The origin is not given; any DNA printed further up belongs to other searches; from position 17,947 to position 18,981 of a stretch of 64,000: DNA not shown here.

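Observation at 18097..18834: Apparent circularly permuted DsbA/BdbD-like oxidoreductase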

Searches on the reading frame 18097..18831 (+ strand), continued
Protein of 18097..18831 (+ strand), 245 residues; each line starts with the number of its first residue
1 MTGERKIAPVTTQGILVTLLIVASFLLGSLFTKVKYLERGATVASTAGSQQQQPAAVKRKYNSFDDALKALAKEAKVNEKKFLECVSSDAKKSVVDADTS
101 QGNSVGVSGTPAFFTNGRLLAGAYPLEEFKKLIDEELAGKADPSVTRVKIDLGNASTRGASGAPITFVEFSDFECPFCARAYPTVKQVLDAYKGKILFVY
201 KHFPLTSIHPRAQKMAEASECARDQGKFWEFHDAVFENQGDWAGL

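Call 22: search_protein_representatives(alignment_id=A1)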
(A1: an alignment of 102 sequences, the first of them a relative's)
Query: 102 sequences, 261 profile positions. Proteins with E-value up to 0.001 (for the whole library): 63134; up to 1e-10: 42157; up to 1e-30: 9484. The best 150 are listed.
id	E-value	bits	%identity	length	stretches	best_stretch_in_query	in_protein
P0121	1.2e-235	795.3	-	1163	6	66-256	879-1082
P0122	3.4e-232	783.9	-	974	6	68-258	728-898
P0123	2.0e-222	751.9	-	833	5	68-256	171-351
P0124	8.4e-217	733.5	-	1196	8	67-255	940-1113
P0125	9.1e-205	694.0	-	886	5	64-256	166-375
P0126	6.1e-204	691.3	-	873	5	65-256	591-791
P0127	3.5e-194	659.3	-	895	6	63-257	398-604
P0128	3.5e-191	649.5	-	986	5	67-256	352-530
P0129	4.6e-189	642.5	-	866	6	64-255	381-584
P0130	4.4e-186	632.8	-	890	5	66-256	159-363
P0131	5.1e-178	606.4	-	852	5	66-256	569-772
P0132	8.1e-173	589.3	-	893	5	66-256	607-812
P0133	1.3e-168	575.5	-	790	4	63-254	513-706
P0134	2.1e-168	574.9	-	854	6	64-258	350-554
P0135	1.5e-164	562.2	-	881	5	66-255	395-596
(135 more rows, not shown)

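Call 23: predict_structure(alignment_id=A1)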
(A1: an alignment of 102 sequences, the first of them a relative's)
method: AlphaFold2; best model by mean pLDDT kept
length: 245 residues; sequences in the alignment: 102
mean_pLDDT: 91.6   pTM: 0.76
mean pLDDT of the five models: 91.6, 91.5, 91.0, 89.7, 89.6
residues with pLDDT >= 90: 199; 70-90: 21; 50-70: 15; < 50: 10
segments of 3 or more residues with pLDDT < 50: 41-46
pLDDT, mean of each block of 10 residues (from residue 1): 68 91 92 74 47 64 97 98 98 99 98 98 97 98 96 97 98 98 98 98 98 99 99 98 93
secondary structure, 60 per line:
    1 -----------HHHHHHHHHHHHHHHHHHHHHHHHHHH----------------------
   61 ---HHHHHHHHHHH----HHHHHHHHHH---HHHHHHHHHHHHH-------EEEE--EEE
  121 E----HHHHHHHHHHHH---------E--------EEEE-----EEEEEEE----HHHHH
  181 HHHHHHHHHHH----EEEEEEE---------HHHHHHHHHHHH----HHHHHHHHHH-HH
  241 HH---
elements in order: H12-38 H64-74 H79-88 H92-104 E112-115 E118-121 H126-137 E156-159 E165-171 H176-191 E196-202 H212-223 H228-237 H239-242

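Call 26: fold_search(model_id=the predicted structure, library=pdb)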
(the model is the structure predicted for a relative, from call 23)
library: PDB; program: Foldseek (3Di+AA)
matches with E <= 10: 268; with E <= 0.001: 1
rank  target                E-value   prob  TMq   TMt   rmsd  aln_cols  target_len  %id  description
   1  1un2                  8.4e-05  1.00  0.50  0.63   4.5       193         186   18  Crystal structure of circularly permuted CPDSBA_Q100T99: Preserved Global Fold and Local Structural Adjustments (released 2003-09-26)
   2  4n30                  4.6e-03  1.00  0.34  0.44   3.2       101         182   31  Crystal structure of Pseudomonas aeruginosa DsbA2 (released 2013-12-04)
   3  7unn                  1.3e-02  0.96  0.22  0.22  10.9       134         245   24  Thiol-disulfide oxidoreductase TsdA from Corynebacterium diphtheriae (released 2022-04-20)
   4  4pwp                  1.5e-02  0.95  0.22  0.21  10.7       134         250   22  Crystal structure of DsbA from the Gram positive bacterium Corynebacterium diphtheriae (released 2015-03-25)
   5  9edl_B                1.9e-02  1.00  0.31  0.34   7.4       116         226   20  Crystal structure of Francisella tularensis DsbA1 (released 2024-12-18)
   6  3gyk_B                2.0e-02  1.00  0.32  0.45   4.6       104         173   30  The crystal structure of a thioredoxin-like oxidoreductase from Silicibacter pomeroyi DSS-3 (released 2009-06-09)
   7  3eu3                  2.3e-02  1.00  0.30  0.38   3.2        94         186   26  Crystal Structure of BdbD from Bacillus subtilis (reduced) (released 2009-06-16)
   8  3gyk_A                2.7e-02  1.00  0.32  0.45   4.6       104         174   30  The crystal structure of a thioredoxin-like oxidoreductase from Silicibacter pomeroyi DSS-3 (released 2009-06-09)
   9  4pwo                  2.7e-02  1.00  0.30  0.29   3.2        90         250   38  Crystal structure of DsbA from the Gram positive bacterium Corynebacterium diphtheriae (released 2015-03-25)
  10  7uno                  4.1e-02  1.00  0.29  0.29   2.6        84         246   39  Thiol-disulfide oxidoreductase TsdA, C129S mutant, from Corynebacterium diphtheriae (released 2022-04-20)
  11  6eez_A                4.1e-02  0.69  0.21  0.27  12.6       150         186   13  Crystal Structure of the thiol-disulfide exchange protein alpha-DsbA2 from Wolbachia pipientis (released 2019-04-17)
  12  7jve_B                4.3e-02  1.00  0.31  0.30   2.7        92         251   23  Crystal structure of Salmonella enterica Typhimurium BcfH (released 2021-04-21)
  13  7jve_F                4.6e-02  1.00  0.31  0.31   2.6        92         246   23  Crystal structure of Salmonella enterica Typhimurium BcfH (released 2021-04-21)
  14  6eez_B                5.5e-02  0.63  0.21  0.26  12.4       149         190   13  Crystal Structure of the thiol-disulfide exchange protein alpha-DsbA2 from Wolbachia pipientis (released 2019-04-17)
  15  9edl_A                5.8e-02  0.98  0.31  0.34   7.4       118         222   20  Crystal structure of Francisella tularensis DsbA1 (released 2024-12-18)
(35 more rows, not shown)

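Call 27: find_related_loci(query=A1, collection=genome_contigs, flank=10000)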
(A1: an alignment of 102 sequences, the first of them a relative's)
Query A1 (245 aa) in genome_contigs; peptide patterns used: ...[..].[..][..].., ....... (x = any residue, [..] = any of these).
600 stretches matched a pattern (row limit reached: there are more); 567 encode a relative of the query (tblastn E <= 1e-3); the best 80 are kept; 80 distinct loci.
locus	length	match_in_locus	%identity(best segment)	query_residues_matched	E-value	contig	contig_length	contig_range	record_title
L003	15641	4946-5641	63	13-244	7e-100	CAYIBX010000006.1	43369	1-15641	MAG TPA_asm: uncultured Gammaproteobacteria bacterium isolate ERP119705_co18_370 genome assembly, contig: NODE_860_lengt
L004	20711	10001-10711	55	15-245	3e-81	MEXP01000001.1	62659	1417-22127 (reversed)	MAG: Candidatus Amesbacteria bacterium RIFCSPLOWO2_01_FULL_49_25 rifcsplowo2_01_scaffold_1027, whole genome shotgun sequ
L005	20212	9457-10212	53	4-245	2e-81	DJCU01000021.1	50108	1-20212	MAG TPA_asm: Candidatus Gottesmanbacteria bacterium UBA5942 UBA5942_contig_290, whole genome shotgun sequence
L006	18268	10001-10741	51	7-239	2e-65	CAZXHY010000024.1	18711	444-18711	MAG TPA_asm: uncultured Gammaproteobacteria bacterium isolate ERP113451_co3_13 genome assembly, contig: NODE_2188_length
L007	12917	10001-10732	43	10-237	8e-61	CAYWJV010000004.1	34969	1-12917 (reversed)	MAG TPA_asm: uncultured Gammaproteobacteria bacterium isolate binchicken_co387_50 genome assembly, contig: NODE_740_leng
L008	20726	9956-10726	41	1-237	3e-58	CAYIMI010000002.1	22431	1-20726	MAG TPA_asm: uncultured Gammaproteobacteria bacterium isolate ERP119705_co24_607 genome assembly, contig: NODE_2499_leng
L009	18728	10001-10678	42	24-245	6e-57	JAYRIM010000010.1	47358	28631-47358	MAG: Candidatus Levyibacteriota bacterium isolate SZ_szas25bin.53 k141_756766, whole genome shotgun sequence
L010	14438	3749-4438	42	23-239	8e-56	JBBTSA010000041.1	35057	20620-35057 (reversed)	MAG: Patescibacteria group bacterium isolate H51-bin048_1 H51_bin048_1_000000000041, whole genome shotgun sequence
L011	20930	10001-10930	44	63-245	1e-46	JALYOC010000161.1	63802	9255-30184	MAG: Myxococcota bacterium isolate MDV bin1 SD1454-56_k127_983121, whole genome shotgun sequence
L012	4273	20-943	43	68-239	2e-46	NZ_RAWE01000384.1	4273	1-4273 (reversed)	Corallococcus carmarthensis strain CA043D NODE_384_4273_cov_31.3775_ID_11347, whole genome shotgun sequence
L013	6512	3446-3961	47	67-237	3e-42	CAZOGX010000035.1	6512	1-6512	MAG TPA_asm: Candidatus Woesearchaeota archaeon isolate SRP170004_co1_557 genome assembly, contig: NODE_19261_length_651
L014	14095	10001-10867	39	67-239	6e-41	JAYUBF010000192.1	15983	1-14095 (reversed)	MAG: Myxococcales bacterium isolate GFS_6713 GFS_6713_191, whole genome shotgun sequence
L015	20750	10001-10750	45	71-240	1e-40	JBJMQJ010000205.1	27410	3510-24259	MAG: Myxococcales bacterium isolate H1_18_all_fractions_conc_118_70_14 k255_2713666, whole genome shotgun sequence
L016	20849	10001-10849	39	67-239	7e-41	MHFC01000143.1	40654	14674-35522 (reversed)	MAG: Omnitrophica bacterium GWA2_52_8 gwa2_scaffold_9604, whole genome shotgun sequence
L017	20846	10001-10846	40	66-239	1e-39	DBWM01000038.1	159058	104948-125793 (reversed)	MAG TPA_asm: Myxococcales bacterium UBA1238 UBA1238_contig_8308, whole genome shotgun sequence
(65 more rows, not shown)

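Call 29: list_cluster_members(proteins=[P0001, P0006, P0017])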
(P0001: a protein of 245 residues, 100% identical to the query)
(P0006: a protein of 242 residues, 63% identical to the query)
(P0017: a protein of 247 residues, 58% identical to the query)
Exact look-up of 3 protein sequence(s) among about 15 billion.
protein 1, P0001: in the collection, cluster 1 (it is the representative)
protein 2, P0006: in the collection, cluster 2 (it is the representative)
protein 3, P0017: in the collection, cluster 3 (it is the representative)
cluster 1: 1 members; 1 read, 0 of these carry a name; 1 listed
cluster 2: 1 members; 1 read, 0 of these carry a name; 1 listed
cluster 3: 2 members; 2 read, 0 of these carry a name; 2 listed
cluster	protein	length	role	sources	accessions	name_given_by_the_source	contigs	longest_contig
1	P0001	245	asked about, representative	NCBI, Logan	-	-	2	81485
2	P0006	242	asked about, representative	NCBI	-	-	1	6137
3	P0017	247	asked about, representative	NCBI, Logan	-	-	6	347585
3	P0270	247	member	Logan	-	-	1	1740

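Call 33: search_protein_families(library=pfam, proteins=[L005:3779-4615:+, L005:4665-5765:+, L004:7300-7866:+, L004:7824-8624:+, L004:8617-8958:+, L004:8939-9868:+, L003:5864-6127:+, L005:10310-10645:+, L006:10821-11159:+], max_evalue=0.001)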
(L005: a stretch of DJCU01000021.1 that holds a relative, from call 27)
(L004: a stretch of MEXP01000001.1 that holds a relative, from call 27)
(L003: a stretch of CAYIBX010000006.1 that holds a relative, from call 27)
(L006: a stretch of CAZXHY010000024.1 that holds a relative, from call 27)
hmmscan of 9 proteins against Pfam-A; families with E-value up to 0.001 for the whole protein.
L005:3779-4615:+ (279 aa): 3 families
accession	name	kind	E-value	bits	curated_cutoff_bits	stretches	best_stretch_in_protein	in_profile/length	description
PF06966.17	DUF1295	-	1.2e-72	244.6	20.4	1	40-268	1-235/235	Protein of unknown function (DUF1295)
PF02544.21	Steroid_dh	-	3.3e-09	37.3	22.6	1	145-227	24-109/150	3-oxo-5-alpha-steroid 4-dehydrogenase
PF04191.18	PEMT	-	9.3e-07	29.7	25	1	169-245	12-93/105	Phospholipid methyltransferase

L005:4665-5765:+ (367 aa): 3 families
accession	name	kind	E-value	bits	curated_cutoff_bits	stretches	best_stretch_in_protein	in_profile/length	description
PF13462.12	Thioredoxin_4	-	7e-30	104.8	23.2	1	46-208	6-165/165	Thioredoxin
PF01323.26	DSBA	-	1.5e-15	58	25.6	1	56-206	1-190/191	DSBA-like thioredoxin domain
PF13743.12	Thioredoxin_5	-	7.5e-07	29.5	27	1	107-195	80-170/186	Thioredoxin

L004:7300-7866:+ (189 aa): 0 families

L004:7824-8624:+ (267 aa): 1 family
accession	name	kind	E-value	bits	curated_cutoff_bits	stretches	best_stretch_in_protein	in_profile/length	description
PF02535.28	Zip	-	4.9e-42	144.7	35.1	2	106-258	164-321/323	ZIP Zinc transporter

L004:8617-8958:+ (114 aa): 7 families
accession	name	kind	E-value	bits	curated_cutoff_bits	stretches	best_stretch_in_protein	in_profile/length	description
PF00085.26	Thioredoxin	-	2.5e-27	95.3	23.5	1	11-105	2-98/103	Thioredoxin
PF13905.12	Thioredoxin_8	-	5e-09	36.8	27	1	26-67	2-45/94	Thioredoxin-like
PF13098.12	Thioredoxin_2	-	7.5e-08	33.1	27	1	24-98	4-94/104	Thioredoxin-like domain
PF00578.27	AhpC-TSA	-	4.5e-06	27.1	26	1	17-100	21-102/124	AhpC/TSA family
PF14595.12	Thioredoxin_9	-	4e-05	24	25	1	31-91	47-109/129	Thioredoxin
PF08534.16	Redoxin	-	0.0008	19.7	26.6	0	19-99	23-107/148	Redoxin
PF07449.17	HyaE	-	0.00086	19.8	22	0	57-93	63-97/108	Hydrogenase-1 expression protein HyaE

L004:8939-9868:+ (310 aa): 11 families
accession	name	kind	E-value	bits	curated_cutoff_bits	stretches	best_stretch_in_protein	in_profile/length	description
PF07992.20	Pyr_redox_2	-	4.4e-47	161.4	26.1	1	13-292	1-289/291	Pyridine nucleotide-disulphide oxidoreductase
PF13738.12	Pyr_redox_3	-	1.6e-18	67.5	30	1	101-277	114-305/305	Pyridine nucleotide-disulphide oxidoreductase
PF00070.33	Pyr_redox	-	1.7e-16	61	22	1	150-222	1-80/82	Pyridine nucleotide-disulphide oxidoreductase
PF01134.28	GIDA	-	5.1e-11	42.7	22.1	0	14-44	1-29/391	Glucose inhibited division protein A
PF12831.13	FAD_oxidored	-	3.9e-08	33.4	27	1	14-65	1-52/416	FAD dependent oxidoreductase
PF01946.23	Thi4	-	9.5e-07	28.7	26.2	1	13-52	18-64/235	Thi4 family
PF00890.30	FAD_binding_2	-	1.2e-06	28.4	20.4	1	14-45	1-32/414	FAD binding domain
PF03486.20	HI0933_like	-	9.9e-06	25.6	50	0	14-46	2-34/244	HI0933-like protein Rossmann domain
PF01494.25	FAD_binding_3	-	9.6e-05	22.2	22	0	13-41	2-30/349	FAD binding domain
PF13434.12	Lys_Orn_oxgnase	-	0.00018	21.2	21.3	0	91-186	131-228/339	L-lysine 6-monooxygenase/L-ornithine 5-monooxygenase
PF01266.30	DAO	-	0.00022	21.3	27.9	0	67-120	147-207/353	FAD dependent oxidoreductase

L003:5864-6127:+ (88 aa): 0 families

L005:10310-10645:+ (112 aa): 0 families

L006:10821-11159:+ (113 aa): 0 families

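Call 46: search_protein_families(library=ncbifam, proteins=[window:18097-18831:+], max_evalue=0.01)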
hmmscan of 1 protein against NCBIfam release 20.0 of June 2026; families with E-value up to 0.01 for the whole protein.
window:18097-18831:+ (245 aa): 4 families
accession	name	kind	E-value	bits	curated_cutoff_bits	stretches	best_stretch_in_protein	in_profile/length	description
NF041057.1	Rcas_1661_fam_Se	equivalog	4.4e-27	95.2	190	2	155-242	81-171/247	Rcas_1661 family thioredoxin-like (seleno)lipoprotein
NF008129.0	PRK10877.1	equivalog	5.8e-05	22.5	215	0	92-137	185-231/237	bifunctional protein-disulfide isomerase/oxidoreductase DsbC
NF008657.0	PRK11657.1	equivalog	0.00034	19.9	124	0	158-234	112-184/251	thiol:disulfide interchange protein DsbG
NF047695.1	ThlDiSintDsbAHaem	equivalog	0.0016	17.9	290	0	55-119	114-177/206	thiol:disulfide interchange protein DsbA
